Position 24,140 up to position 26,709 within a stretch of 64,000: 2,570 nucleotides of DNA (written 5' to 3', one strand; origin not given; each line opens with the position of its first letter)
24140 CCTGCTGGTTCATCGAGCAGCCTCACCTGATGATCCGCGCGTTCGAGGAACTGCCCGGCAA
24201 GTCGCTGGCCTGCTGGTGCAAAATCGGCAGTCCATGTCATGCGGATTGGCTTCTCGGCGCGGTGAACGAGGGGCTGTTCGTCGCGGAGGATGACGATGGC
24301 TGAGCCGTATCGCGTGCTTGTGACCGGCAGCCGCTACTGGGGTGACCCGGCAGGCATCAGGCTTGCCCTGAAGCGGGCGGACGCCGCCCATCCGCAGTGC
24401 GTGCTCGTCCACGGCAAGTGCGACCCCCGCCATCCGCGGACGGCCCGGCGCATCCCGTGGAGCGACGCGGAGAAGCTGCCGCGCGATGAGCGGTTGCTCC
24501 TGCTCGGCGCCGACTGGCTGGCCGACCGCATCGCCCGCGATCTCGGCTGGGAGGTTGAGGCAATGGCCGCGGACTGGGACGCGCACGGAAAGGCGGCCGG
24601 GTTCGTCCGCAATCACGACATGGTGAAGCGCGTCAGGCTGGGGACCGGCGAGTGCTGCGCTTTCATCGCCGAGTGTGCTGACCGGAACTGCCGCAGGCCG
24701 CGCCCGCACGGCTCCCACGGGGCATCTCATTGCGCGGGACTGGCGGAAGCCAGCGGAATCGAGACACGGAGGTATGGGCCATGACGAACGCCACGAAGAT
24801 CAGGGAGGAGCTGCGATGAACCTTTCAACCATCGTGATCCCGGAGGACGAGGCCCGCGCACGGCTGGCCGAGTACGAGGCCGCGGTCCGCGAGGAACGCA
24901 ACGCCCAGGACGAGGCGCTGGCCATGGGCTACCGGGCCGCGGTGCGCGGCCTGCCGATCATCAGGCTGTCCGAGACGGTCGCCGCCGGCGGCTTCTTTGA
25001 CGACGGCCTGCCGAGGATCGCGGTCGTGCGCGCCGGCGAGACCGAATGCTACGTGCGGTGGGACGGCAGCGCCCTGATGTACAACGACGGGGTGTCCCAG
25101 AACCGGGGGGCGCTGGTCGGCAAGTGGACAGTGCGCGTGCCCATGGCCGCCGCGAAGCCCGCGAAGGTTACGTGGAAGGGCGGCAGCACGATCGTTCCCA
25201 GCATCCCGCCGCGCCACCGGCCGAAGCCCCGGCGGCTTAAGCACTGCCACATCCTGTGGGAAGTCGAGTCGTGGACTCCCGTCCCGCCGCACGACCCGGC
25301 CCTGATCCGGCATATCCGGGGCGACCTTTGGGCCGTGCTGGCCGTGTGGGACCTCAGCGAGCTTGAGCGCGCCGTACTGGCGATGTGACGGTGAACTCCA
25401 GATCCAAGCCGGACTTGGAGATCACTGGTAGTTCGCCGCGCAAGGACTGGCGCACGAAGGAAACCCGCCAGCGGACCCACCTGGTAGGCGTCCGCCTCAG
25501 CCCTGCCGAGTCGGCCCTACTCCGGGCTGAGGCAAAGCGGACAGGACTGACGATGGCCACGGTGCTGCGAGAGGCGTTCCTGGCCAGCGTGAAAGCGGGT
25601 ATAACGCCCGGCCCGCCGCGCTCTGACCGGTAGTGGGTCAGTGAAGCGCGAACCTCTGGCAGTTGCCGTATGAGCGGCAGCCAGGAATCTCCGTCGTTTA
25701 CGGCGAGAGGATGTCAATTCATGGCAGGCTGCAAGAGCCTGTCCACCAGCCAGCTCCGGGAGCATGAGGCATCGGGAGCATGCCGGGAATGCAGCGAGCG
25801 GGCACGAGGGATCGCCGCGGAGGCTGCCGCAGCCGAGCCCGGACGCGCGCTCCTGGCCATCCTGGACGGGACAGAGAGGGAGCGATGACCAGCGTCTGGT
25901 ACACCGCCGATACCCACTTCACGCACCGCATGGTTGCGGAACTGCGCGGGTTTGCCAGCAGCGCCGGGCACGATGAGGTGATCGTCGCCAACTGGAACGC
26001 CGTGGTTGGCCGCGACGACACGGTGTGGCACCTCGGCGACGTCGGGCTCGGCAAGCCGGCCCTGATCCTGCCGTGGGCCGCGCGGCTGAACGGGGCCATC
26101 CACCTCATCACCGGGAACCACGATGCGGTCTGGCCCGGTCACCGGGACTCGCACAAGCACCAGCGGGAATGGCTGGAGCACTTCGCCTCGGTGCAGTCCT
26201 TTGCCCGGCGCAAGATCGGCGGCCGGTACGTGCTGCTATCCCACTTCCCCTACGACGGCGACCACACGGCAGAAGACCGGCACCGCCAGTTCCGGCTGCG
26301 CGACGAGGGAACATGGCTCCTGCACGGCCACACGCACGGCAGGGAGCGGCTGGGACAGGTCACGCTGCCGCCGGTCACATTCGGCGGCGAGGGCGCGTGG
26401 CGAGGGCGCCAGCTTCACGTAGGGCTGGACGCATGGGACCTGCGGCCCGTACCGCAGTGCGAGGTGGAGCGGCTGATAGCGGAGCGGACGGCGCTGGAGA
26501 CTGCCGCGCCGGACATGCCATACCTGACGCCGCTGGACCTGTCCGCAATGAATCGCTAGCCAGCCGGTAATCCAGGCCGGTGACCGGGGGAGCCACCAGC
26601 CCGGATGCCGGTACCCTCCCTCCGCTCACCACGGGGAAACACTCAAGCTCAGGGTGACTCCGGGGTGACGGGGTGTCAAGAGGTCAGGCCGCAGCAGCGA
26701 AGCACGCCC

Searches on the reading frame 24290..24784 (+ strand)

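Call 37: search_protein_families(library=pfam, proteins=[window:24290-24784:+], max_evalue=0.1)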
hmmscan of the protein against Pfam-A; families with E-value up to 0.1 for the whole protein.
window:24290-24784:+ (164 aa): 1 family
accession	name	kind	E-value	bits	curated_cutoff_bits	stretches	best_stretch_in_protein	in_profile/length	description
PF10686.14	YAcAr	-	5.2e-12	45.8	28.2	2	8-44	2-38/66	YspA, cpYpsA-related SLOG family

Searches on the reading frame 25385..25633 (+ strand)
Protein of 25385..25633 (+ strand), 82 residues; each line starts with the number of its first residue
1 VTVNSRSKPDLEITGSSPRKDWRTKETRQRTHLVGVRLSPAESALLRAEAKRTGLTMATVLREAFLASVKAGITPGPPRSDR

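Call 37: search_protein_families(library=pfam, proteins=[window:25385-25633:+], max_evalue=0.1)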
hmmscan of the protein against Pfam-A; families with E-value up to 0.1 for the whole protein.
window:25385-25633:+ (82 aa): 4 families
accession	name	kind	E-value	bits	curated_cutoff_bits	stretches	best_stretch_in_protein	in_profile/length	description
PF21983.2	NikA-like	-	1.3e-06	28.9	27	1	28-66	1-39/72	Mobilization protein NikA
PF16911.10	PapA_C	-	0.01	15.7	30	1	31-75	5-49/203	Phthiocerol/phthiodiolone dimycocerosyl transferase C-terminus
PF19807.5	DUF6290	-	0.011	16.4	27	1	34-66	4-36/72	Family of unknown function (DUF6290)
PF01402.27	RHH_1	-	0.052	14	20.5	1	34-66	2-34/39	Ribbon-helix-helix protein, copG family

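Call 51: find_homologous_proteins(query=window:25385-25630:+, max_evalue=0.001)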
Query window:25385-25630:+ (82 aa): 3 proteins with E <= 0.001 among 6 candidates.
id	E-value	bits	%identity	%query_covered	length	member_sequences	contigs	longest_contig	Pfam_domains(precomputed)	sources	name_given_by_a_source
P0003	9.0e-45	167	100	100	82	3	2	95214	PF21983.3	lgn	-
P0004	2.9e-16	77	71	68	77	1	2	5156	PF21983.3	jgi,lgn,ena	jgi:hypothetical protein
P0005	7.7e-16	75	62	87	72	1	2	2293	-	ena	-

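Call 52: find_encoding_contigs(protein=P0004, flank=3000, max_places=4)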
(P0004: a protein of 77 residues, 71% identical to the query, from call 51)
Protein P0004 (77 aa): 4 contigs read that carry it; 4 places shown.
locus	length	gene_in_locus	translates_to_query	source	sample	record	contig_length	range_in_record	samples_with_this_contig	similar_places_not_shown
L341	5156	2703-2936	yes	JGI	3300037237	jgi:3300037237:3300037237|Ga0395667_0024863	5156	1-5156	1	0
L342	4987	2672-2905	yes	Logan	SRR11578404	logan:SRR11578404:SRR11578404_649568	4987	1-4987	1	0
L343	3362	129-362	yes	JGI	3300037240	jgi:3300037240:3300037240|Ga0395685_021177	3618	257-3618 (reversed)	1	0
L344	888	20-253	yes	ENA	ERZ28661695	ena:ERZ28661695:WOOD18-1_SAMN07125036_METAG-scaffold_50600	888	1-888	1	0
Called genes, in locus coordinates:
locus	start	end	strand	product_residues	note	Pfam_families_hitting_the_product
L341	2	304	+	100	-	?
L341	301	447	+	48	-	-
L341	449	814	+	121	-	-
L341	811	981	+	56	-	-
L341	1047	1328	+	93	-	-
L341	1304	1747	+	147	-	-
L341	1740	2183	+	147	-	-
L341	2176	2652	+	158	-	-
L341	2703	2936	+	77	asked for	PF21983:NikA-like (weak)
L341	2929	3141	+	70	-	-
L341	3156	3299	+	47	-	-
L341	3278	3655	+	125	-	-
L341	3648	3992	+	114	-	-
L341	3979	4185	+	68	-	-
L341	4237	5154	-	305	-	?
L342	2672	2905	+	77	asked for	PF21983:NikA-like (weak)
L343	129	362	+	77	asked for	PF21983:NikA-like (weak)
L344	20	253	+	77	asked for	PF21983:NikA-like (weak)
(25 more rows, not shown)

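Call 53: find_encoding_contigs(protein=P0005, flank=3000, max_places=4)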
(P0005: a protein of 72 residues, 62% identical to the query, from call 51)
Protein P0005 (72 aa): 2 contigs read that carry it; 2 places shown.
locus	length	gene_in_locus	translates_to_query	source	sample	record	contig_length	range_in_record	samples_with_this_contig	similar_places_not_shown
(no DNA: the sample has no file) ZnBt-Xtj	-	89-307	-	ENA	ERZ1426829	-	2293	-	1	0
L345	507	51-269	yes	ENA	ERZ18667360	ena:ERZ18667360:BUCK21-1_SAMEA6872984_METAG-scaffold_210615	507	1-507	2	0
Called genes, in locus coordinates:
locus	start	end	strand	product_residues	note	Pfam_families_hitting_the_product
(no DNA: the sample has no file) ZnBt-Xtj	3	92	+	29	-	?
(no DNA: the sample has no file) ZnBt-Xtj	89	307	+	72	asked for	-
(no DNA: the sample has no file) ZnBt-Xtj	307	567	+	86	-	-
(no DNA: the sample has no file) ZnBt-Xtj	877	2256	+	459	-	PF01743:PolyA_pol, PF01966:HD (weak)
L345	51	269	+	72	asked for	-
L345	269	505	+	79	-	?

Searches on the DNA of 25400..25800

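Call 76: search_rna_families(source=window, start=25400, end=25800, threshold=evalue, max_evalue=1)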
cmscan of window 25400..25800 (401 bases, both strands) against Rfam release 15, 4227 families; matches with E-value up to 1: 1.
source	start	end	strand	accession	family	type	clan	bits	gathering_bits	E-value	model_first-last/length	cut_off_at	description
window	25646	25730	+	RF00062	HgcC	Gene;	-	14.7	50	0.44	1-130/130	no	HgcC family RNA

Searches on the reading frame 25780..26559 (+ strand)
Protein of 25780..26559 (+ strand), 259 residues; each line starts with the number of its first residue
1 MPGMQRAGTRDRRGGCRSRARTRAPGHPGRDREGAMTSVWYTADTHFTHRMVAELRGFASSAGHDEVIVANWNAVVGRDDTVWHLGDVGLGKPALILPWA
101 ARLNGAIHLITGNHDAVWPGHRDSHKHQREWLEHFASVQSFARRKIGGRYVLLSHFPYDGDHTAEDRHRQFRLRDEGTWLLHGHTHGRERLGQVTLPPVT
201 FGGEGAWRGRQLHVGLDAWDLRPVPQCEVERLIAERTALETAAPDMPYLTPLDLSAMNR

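Call 36: find_related_loci(query=window:25780-26559:+, collection=viral_contigs, flank=6000)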
Query window:25780-26559:+ (259 aa) in viral_contigs; peptide patterns used: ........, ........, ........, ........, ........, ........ (x = any residue, [..] = any of these).
16 stretches matched a pattern; 8 encode a relative of the query (tblastn E <= 1e-3); 8 distinct loci.
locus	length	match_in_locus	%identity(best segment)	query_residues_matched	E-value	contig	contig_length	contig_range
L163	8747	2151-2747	64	36-234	1e-83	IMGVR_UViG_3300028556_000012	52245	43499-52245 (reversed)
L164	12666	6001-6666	51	7-240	3e-68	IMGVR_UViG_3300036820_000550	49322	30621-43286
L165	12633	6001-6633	51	12-233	2e-64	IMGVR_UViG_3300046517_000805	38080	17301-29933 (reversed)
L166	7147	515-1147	51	12-233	2e-64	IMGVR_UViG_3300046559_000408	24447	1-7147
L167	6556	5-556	54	36-233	2e-63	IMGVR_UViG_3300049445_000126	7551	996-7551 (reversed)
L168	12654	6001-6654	41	11-233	2e-39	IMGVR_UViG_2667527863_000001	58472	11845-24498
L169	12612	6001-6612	40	36-234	5e-36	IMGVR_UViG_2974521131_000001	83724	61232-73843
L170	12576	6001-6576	28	38-235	3e-22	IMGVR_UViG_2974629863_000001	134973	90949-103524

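Call 37: search_protein_families(library=pfam, proteins=[window:25780-26559:+], max_evalue=0.1)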
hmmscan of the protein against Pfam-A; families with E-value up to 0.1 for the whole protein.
window:25780-26559:+ (259 aa): 2 families
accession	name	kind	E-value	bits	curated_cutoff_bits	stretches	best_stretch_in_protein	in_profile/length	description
PF12850.12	Metallophos_2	-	7.5e-08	33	27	1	73-188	20-119/154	Calcineurin-like phosphoesterase superfamily domain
PF00149.33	Metallophos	-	0.0013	19.6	21.5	1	39-187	3-190/191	Calcineurin-like phosphoesterase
